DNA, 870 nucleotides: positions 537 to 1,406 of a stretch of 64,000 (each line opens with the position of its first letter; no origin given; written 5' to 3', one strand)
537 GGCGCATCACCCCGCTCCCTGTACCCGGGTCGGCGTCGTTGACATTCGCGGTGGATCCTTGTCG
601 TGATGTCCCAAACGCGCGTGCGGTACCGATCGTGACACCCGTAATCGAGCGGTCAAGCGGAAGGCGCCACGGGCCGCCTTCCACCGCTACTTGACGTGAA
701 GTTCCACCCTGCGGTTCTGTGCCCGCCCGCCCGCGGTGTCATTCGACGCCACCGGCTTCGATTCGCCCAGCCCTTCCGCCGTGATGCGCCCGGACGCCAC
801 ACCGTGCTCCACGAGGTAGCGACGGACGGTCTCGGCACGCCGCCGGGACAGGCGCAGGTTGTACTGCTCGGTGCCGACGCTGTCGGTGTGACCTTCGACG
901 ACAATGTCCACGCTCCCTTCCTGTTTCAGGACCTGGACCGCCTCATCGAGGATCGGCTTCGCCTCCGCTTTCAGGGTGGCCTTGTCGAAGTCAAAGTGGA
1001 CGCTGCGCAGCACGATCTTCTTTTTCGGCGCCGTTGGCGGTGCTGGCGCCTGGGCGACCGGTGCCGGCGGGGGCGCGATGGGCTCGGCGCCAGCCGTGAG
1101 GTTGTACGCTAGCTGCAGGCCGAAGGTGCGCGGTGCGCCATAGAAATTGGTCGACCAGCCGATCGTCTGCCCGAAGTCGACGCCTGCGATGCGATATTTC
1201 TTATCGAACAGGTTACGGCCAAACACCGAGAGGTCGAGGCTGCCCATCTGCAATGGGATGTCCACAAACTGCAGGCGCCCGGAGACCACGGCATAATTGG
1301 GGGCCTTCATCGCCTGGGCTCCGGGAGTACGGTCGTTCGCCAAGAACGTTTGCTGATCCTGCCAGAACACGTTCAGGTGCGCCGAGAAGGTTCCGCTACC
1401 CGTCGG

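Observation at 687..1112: TonB-dependent receptor carrying a C-terminal OmpA-type peptidoglycan-binding domain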

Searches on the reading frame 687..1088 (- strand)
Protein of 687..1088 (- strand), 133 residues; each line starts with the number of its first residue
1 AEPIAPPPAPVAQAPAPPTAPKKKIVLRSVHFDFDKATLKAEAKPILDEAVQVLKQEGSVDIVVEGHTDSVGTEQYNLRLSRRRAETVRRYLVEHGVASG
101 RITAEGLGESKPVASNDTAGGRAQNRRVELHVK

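Call 42: search_solved_structures(query=window:687-1088:-, show_alignments=3, max_evalue=1e-10)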
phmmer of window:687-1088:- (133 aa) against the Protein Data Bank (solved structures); distinct sequences matched with E-value up to 1e-10: 49.
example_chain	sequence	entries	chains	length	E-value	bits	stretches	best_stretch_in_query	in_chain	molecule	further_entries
5u1h_A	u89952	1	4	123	1.7e-26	96.3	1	28-132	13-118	Outer membrane porin F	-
5wtp_A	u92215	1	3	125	1.1e-22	84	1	27-131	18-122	OmpA family protein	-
5wtl_A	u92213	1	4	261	1.2e-22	83.9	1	8-131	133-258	OmpA family protein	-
9v99_A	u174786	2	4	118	2.4e-22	82.9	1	24-129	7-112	Outer membrane beta-barrel domain-containing protein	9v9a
9v9b_A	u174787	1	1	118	1.2e-21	80.6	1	24-129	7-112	Outer membrane beta-barrel domain-containing protein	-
4b5c_A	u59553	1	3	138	1.2e-21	80.6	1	5-130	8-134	PUTATIVE OMPA FAMILY LIPOPROTEIN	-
7f4v_aB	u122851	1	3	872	2.1e-21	79.9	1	26-133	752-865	Photosystem I P700 chlorophyll a apoprotein A2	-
5n2c_A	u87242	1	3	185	3.9e-21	79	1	8-130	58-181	Putative OmpA family lipoprotein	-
5lkw_A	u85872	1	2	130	9.2e-21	77.8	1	18-130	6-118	Putative OmpA family lipoprotein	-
2k1s_A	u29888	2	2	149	1.1e-20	77.5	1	28-131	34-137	Inner membrane lipoprotein yiaD | Probable lipoprotein YiaD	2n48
6jfw_A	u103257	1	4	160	8.4e-20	74.7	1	26-132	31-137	PA0833-PD protein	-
3nb3_A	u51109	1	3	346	9.6e-20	74.5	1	6-118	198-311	Outer membrane protein A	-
2mqe_A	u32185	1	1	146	1.1e-19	74.3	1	12-118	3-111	OmpA domain protein transmembrane region-containing protein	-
4rha_A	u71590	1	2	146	3.6e-19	72.6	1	12-118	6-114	Outer membrane protein A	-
4erh_A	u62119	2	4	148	4.5e-19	72.3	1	11-118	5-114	Outer membrane protein A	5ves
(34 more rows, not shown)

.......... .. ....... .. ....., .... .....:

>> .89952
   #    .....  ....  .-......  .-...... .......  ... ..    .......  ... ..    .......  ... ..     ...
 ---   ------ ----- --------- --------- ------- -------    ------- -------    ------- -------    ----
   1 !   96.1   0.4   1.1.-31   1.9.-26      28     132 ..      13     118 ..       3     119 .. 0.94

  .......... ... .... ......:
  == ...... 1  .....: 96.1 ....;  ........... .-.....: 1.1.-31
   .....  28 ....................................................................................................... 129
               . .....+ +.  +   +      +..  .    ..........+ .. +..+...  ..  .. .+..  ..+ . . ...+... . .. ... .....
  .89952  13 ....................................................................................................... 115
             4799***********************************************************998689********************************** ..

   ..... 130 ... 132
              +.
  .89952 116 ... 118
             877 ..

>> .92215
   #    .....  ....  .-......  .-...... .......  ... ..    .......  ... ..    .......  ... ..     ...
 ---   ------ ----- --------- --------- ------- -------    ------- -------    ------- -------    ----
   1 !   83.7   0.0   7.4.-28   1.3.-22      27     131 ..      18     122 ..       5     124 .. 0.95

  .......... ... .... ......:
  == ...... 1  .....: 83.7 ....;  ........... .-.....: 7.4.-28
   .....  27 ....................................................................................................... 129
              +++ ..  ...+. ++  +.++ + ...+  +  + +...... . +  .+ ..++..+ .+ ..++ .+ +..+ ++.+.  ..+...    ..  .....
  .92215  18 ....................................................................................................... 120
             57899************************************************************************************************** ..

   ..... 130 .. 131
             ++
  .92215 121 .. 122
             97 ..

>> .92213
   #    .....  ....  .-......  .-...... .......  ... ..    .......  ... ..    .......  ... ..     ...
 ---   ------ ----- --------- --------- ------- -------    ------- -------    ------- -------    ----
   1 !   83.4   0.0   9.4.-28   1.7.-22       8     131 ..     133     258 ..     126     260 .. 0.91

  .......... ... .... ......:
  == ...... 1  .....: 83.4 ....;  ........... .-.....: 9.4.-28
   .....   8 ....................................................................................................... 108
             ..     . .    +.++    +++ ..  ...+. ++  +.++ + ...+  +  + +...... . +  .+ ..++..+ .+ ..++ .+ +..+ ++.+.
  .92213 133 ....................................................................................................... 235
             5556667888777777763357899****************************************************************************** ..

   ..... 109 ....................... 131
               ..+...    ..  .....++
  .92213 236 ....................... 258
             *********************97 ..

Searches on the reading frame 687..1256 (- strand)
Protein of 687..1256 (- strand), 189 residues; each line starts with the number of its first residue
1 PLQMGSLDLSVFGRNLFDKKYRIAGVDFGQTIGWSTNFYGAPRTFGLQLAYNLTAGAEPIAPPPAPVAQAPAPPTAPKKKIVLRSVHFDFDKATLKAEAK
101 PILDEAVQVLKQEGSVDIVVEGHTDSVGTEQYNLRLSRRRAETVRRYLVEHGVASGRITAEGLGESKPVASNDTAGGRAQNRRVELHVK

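Call 13: find_related_loci(query=window:687-1256:-, collection=genome_contigs, flank=3000)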
Query window:687-1256:- (189 aa) in genome_contigs; peptide patterns used: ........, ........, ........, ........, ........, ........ (x = any residue, [..] = any of these).
590 stretches matched a pattern (row limit reached: there are more); 452 encode a relative of the query (tblastn E <= 1e-3); the best 80 are kept; 80 distinct loci.
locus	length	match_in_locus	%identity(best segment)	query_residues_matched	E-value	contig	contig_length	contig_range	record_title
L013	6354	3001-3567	93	1-189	2e-100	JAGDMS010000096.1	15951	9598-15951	MAG: Deltaproteobacteria bacterium isolate CTSoil_040 scaffold_1513, whole genome shotgun sequence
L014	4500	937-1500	80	1-189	1e-88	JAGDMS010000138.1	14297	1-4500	MAG: Deltaproteobacteria bacterium isolate CTSoil_040 scaffold_2787, whole genome shotgun sequence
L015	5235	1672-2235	80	1-189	2e-88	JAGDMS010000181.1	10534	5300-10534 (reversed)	MAG: Deltaproteobacteria bacterium isolate CTSoil_040 scaffold_4729, whole genome shotgun sequence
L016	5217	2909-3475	76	1-189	4e-88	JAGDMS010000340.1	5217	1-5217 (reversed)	MAG: Deltaproteobacteria bacterium isolate CTSoil_040 scaffold_26920, whole genome shotgun sequence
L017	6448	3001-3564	80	1-189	1e-87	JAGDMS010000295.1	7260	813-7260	MAG: Deltaproteobacteria bacterium isolate CTSoil_040 scaffold_17496, whole genome shotgun sequence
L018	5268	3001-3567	77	1-189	1e-87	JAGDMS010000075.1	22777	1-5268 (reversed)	MAG: Deltaproteobacteria bacterium isolate CTSoil_040 scaffold_1202, whole genome shotgun sequence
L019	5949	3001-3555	77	1-189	3e-81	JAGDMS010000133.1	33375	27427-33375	MAG: Deltaproteobacteria bacterium isolate CTSoil_040 scaffold_2617, whole genome shotgun sequence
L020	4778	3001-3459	73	1-154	6e-65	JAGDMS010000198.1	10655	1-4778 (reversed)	MAG: Deltaproteobacteria bacterium isolate CTSoil_040 scaffold_6322, whole genome shotgun sequence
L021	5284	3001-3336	70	78-189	1e-49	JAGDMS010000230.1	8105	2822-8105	MAG: Deltaproteobacteria bacterium isolate CTSoil_040 scaffold_9313, whole genome shotgun sequence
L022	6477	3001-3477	54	25-186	2e-43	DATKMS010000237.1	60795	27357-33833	MAG TPA_asm: Candidatus Margulisiibacteriota bacterium isolate SMAG_U14717 k141_4351335, whole genome shotgun sequence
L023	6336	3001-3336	64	78-189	1e-43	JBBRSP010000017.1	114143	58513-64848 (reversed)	MAG: Candidatus Binatia bacterium isolate La2_metabat2.097 La2_metabat2.097_K_2462946L114143_cov_21.9993, whole genome s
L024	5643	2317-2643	65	78-186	1e-42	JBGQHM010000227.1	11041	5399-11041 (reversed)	MAG: Candidatus Binatia bacterium isolate OBJ2_061818_070_72 k141_237511_length_11041_cov_15.1429, whole genome shotgun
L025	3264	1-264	85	102-189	9e-47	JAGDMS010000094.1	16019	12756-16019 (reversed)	MAG: Deltaproteobacteria bacterium isolate CTSoil_040 scaffold_1500, whole genome shotgun sequence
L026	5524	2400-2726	61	78-186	7e-41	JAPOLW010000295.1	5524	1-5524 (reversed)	MAG: bacterium isolate bin127 NODE_295_length_5524_cov_2.021484, whole genome shotgun sequence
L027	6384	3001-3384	54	61-188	4e-38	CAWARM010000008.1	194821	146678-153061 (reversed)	MAG: uncultured Gammaproteobacteria bacterium isolate MFD02979.bin.1.82 genome assembly, contig: contig_46775, whole gen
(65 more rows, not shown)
